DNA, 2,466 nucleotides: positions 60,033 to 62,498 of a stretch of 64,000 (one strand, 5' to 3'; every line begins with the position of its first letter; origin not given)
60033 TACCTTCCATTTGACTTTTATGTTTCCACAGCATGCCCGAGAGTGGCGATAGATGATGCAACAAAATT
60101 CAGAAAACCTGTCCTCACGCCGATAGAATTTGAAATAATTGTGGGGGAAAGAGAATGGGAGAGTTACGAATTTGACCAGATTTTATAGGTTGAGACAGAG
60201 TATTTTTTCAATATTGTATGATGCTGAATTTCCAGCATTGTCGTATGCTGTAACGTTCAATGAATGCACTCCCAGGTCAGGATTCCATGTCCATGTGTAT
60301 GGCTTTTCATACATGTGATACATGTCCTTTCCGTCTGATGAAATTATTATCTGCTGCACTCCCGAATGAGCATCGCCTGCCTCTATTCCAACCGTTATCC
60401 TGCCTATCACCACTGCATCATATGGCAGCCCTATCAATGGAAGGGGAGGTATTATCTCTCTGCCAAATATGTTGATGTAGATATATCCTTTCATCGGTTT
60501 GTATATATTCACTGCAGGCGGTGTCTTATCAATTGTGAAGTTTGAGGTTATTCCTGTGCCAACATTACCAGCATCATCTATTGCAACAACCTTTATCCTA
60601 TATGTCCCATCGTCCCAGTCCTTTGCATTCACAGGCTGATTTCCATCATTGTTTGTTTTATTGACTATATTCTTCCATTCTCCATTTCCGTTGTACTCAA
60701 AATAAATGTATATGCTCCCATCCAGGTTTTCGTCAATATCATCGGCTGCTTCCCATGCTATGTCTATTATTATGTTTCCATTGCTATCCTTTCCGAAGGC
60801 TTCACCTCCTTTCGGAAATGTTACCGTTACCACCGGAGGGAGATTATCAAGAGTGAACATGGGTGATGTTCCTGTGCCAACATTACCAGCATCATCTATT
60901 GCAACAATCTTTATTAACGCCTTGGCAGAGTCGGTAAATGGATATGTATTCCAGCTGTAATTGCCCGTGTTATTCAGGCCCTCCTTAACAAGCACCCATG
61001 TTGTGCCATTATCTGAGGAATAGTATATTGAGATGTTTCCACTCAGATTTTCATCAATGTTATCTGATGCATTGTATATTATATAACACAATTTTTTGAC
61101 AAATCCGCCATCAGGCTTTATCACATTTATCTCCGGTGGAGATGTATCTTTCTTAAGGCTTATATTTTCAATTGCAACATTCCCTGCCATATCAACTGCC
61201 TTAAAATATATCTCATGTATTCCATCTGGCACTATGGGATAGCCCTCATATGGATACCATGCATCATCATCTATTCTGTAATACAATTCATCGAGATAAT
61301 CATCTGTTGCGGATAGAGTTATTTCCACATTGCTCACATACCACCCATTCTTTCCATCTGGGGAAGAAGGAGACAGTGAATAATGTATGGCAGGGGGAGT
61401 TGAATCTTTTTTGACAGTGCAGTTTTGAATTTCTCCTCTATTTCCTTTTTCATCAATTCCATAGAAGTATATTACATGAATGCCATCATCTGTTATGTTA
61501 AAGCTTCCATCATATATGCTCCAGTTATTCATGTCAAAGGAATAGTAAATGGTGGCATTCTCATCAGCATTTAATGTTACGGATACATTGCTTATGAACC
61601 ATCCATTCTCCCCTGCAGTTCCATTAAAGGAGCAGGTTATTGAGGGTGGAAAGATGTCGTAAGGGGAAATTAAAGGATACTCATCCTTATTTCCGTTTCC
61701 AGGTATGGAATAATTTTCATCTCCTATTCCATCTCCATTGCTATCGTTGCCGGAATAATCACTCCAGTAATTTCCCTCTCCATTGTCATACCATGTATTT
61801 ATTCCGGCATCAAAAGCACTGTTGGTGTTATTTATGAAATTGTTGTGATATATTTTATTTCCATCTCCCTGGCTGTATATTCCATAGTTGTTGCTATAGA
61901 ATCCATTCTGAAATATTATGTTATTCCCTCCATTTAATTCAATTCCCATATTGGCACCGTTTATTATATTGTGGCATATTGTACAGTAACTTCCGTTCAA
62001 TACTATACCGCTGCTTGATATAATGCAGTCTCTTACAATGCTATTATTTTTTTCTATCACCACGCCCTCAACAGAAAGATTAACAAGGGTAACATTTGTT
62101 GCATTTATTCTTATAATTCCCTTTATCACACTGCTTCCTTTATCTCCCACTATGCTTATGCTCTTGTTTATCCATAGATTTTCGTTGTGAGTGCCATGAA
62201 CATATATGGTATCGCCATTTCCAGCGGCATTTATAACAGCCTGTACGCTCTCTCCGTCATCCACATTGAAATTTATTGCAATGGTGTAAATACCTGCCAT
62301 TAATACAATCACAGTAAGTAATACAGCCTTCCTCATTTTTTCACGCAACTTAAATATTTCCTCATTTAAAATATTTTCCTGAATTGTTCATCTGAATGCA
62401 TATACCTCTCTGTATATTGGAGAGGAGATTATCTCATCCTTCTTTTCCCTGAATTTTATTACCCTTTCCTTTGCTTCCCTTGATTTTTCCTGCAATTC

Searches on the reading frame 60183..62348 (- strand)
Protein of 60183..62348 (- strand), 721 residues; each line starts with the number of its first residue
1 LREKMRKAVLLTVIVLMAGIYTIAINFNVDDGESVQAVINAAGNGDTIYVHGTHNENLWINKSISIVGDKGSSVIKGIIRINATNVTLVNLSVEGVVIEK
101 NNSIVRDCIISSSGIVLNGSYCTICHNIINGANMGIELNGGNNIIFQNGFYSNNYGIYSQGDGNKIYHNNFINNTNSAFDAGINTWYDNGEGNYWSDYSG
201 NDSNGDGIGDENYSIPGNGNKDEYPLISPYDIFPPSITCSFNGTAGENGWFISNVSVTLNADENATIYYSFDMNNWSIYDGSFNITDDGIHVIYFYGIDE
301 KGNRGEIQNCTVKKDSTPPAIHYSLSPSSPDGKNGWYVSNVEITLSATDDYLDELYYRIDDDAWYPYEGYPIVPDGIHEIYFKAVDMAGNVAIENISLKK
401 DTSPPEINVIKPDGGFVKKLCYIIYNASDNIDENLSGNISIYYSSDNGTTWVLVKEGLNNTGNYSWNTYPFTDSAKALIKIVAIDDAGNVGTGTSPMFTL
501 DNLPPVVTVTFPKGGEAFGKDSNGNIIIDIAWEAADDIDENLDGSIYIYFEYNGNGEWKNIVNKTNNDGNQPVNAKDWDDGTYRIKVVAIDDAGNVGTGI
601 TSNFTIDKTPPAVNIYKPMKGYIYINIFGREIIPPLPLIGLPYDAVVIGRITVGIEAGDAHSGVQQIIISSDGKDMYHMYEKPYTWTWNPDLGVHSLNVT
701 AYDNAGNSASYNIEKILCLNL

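Call 84: search_protein_families(library=pfam, max_evalue=0.00001, proteins=[window:60183-62348:-])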
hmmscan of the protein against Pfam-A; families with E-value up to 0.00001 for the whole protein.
window:60183-62348:- (721 aa): 3 families
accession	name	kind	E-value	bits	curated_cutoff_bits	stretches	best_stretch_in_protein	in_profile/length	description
PF05048.19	NosD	-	8.8e-13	48.6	23.6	1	44-200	45-212/212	Periplasmic copper-binding protein (NosD)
PF19077.6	Big_13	-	3.2e-11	44.1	27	0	548-607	43-101/102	Bacterial Ig-like domain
PF13750.12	Big_3_3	-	1.1e-07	32.1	27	0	575-708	9-137/157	Bacterial Ig-like domain (group 3)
